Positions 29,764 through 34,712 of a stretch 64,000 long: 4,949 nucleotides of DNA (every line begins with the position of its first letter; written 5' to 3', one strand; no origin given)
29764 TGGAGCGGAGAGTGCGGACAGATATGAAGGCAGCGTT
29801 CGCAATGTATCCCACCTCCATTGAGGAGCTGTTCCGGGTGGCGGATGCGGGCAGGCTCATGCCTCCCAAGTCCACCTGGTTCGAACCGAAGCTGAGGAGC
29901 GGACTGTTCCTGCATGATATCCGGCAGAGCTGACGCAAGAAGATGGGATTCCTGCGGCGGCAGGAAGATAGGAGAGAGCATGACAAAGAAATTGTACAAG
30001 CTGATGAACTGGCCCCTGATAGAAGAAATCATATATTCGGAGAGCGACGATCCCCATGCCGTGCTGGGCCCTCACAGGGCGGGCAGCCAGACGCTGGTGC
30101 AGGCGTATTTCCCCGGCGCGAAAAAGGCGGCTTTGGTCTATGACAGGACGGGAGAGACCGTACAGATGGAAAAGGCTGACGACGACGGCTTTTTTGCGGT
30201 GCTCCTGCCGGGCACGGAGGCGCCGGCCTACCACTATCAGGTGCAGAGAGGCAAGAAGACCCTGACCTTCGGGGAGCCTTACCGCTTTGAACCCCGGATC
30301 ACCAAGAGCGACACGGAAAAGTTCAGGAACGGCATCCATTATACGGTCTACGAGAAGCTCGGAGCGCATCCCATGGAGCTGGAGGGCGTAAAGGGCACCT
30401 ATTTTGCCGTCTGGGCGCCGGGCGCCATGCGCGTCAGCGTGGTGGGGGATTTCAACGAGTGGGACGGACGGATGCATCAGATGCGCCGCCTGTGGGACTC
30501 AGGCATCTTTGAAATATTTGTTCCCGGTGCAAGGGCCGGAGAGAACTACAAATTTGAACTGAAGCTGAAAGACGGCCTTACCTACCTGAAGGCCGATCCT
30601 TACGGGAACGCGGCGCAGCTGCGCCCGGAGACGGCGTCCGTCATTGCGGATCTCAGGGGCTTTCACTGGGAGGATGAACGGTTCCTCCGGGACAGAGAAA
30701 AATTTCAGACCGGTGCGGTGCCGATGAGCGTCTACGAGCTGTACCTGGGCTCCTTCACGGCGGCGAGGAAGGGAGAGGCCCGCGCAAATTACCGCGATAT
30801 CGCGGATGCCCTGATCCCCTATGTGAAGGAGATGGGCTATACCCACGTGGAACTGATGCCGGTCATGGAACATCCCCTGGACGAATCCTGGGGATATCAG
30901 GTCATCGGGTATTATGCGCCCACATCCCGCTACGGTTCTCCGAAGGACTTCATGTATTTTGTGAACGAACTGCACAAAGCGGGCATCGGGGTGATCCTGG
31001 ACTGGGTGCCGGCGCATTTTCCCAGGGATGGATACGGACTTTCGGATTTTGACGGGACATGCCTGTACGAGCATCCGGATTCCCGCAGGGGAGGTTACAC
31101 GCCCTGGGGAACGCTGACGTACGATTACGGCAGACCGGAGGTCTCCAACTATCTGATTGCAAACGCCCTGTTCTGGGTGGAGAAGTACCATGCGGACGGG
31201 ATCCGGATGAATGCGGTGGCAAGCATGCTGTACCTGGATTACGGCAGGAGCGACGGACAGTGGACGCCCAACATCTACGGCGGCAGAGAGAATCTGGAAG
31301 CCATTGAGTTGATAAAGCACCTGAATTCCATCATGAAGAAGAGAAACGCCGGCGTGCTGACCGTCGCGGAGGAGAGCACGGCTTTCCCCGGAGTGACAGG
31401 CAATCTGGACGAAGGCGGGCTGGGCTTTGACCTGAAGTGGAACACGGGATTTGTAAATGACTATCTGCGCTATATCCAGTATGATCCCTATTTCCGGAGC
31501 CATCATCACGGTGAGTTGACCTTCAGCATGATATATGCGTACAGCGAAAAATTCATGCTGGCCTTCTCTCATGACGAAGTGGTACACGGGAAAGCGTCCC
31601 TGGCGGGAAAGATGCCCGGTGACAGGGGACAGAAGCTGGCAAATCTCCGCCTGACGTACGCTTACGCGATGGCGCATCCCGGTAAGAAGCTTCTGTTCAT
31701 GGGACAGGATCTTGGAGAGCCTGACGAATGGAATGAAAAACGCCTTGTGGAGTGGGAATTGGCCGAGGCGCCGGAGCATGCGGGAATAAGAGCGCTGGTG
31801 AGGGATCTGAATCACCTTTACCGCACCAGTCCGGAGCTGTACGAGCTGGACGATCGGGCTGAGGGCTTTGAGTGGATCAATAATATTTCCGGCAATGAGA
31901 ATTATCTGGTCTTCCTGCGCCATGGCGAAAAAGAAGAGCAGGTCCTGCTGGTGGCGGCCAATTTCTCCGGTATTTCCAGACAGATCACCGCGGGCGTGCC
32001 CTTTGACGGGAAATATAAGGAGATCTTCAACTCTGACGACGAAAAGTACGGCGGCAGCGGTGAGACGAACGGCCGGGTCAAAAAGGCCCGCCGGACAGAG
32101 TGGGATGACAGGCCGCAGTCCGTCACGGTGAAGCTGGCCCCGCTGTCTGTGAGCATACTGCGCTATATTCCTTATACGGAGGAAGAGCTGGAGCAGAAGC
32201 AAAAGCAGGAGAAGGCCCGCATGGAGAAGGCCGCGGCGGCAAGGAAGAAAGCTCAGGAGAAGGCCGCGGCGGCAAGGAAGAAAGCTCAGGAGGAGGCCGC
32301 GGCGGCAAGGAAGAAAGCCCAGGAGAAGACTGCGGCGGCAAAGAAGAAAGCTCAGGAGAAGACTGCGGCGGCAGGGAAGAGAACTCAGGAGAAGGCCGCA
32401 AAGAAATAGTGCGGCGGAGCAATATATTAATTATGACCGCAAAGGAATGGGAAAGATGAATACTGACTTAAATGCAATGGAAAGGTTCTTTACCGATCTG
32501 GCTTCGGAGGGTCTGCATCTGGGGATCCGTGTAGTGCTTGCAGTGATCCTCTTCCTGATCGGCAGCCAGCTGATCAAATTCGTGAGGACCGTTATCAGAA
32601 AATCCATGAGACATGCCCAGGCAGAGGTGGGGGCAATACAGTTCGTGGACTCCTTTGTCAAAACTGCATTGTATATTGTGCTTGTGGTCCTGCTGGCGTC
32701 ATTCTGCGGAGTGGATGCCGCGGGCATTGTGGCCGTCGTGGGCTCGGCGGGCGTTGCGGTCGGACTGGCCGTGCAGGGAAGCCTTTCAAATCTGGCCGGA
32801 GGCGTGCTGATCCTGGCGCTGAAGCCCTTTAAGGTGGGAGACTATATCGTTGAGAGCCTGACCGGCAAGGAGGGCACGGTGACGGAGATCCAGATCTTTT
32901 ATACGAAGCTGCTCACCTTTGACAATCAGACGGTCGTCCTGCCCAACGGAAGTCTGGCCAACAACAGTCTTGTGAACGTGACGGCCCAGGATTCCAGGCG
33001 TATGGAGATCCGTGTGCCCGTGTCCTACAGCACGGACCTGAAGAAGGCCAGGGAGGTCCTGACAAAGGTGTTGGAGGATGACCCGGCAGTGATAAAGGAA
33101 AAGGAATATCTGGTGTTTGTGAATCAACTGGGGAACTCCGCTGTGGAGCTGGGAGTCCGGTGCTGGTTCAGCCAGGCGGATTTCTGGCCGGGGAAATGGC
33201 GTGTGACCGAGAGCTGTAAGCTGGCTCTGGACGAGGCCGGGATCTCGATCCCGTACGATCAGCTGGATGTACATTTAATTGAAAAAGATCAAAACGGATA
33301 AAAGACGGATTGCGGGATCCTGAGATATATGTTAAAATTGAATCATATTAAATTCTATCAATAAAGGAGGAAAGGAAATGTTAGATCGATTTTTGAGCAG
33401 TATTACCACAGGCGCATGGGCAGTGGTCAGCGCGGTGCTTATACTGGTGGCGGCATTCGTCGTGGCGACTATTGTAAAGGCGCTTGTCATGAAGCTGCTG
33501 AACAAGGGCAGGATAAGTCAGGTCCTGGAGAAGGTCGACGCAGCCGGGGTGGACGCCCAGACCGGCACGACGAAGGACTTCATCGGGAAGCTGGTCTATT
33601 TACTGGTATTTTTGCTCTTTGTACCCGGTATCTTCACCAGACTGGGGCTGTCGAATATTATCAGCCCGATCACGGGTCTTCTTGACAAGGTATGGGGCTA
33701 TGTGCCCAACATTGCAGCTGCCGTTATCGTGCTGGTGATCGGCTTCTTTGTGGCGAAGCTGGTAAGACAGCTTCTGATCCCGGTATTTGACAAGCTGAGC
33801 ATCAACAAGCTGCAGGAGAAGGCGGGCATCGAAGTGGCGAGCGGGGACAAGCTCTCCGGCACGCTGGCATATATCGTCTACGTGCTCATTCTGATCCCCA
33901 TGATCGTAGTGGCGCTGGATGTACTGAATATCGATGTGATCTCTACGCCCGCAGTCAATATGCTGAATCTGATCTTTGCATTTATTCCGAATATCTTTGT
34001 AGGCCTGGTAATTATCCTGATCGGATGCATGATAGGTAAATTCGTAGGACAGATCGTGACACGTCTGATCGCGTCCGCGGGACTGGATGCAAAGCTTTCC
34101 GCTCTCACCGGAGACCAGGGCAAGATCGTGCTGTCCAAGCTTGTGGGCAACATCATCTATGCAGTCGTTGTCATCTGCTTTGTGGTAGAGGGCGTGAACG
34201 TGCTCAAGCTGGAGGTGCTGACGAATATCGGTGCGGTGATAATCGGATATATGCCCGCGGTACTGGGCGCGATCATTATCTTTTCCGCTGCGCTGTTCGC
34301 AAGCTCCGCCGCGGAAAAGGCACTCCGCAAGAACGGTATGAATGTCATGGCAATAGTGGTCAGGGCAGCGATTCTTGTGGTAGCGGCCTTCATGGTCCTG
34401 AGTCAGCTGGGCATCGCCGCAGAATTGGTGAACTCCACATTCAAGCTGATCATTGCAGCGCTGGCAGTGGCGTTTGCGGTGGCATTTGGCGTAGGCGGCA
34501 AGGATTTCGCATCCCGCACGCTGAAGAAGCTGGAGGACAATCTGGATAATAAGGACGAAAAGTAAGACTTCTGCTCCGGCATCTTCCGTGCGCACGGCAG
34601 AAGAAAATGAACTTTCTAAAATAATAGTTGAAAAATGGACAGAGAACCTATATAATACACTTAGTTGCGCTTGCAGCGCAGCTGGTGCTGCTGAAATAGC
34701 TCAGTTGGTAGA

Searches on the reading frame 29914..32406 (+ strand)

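Call 67: search_protein_families(library=pfam, proteins=[window:29914-32406:+], max_evalue=0.00001)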
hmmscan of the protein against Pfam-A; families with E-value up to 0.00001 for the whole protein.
window:29914-32406:+ (831 aa): 4 families
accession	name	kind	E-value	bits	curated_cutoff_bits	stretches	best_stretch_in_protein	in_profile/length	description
PF02922.24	CBM_48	-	1.6e-29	102.5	22.4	1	148-231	1-83/83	Carbohydrate-binding module 48 (Isoamylase N-terminal domain)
PF22019.2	GlgB_N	-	8.1e-29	100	27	2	36-123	5-94/94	alpha-1,4-glucan branching enzyme GlgB, N-terminal domain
PF02806.24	Alpha-amylase_C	-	8.2e-18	65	21.2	1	654-750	1-93/95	Alpha amylase, C-terminal all-beta domain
PF00128.31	Alpha-amylase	-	1.4e-14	54.6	22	1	301-369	25-92/446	Alpha amylase, catalytic domain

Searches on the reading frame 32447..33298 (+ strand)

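Call 67: search_protein_families(library=pfam, proteins=[window:32447-33298:+], max_evalue=0.00001)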
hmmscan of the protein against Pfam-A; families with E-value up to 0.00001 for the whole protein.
window:32447-33298:+ (284 aa): 2 families
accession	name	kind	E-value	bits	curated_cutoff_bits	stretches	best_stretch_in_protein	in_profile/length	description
PF00924.24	MS_channel_2nd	-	2.9e-17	63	20.2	1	112-179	2-67/68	Mechanosensitive ion channel, beta-domain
PF21082.3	MS_channel_3rd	-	2.1e-14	54.2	21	1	187-268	2-88/88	Mechanosensitive ion channel MscS, C-terminal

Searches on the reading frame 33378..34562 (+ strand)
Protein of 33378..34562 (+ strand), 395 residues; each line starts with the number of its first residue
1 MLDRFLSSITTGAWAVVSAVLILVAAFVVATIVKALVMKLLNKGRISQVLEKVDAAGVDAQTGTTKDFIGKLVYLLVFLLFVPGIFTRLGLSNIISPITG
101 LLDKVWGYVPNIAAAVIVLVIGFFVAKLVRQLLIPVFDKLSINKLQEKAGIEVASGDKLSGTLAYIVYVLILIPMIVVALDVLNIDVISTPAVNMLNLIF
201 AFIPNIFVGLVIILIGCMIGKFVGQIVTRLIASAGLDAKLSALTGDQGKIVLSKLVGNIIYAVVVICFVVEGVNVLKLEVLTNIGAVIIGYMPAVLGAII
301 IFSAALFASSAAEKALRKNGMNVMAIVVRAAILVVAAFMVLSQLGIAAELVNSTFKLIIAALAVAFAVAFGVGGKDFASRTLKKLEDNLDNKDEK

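Call 67: search_protein_families(library=pfam, proteins=[window:33378-34562:+], max_evalue=0.00001)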
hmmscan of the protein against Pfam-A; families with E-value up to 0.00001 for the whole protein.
window:33378-34562:+ (395 aa): 1 family
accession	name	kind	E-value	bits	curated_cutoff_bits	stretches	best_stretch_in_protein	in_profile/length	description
PF05552.17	MS_channel_1st_1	-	1.9e-29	101.7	22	2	190-238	1-49/50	Mechanosensitive ion channel, conserved TM helix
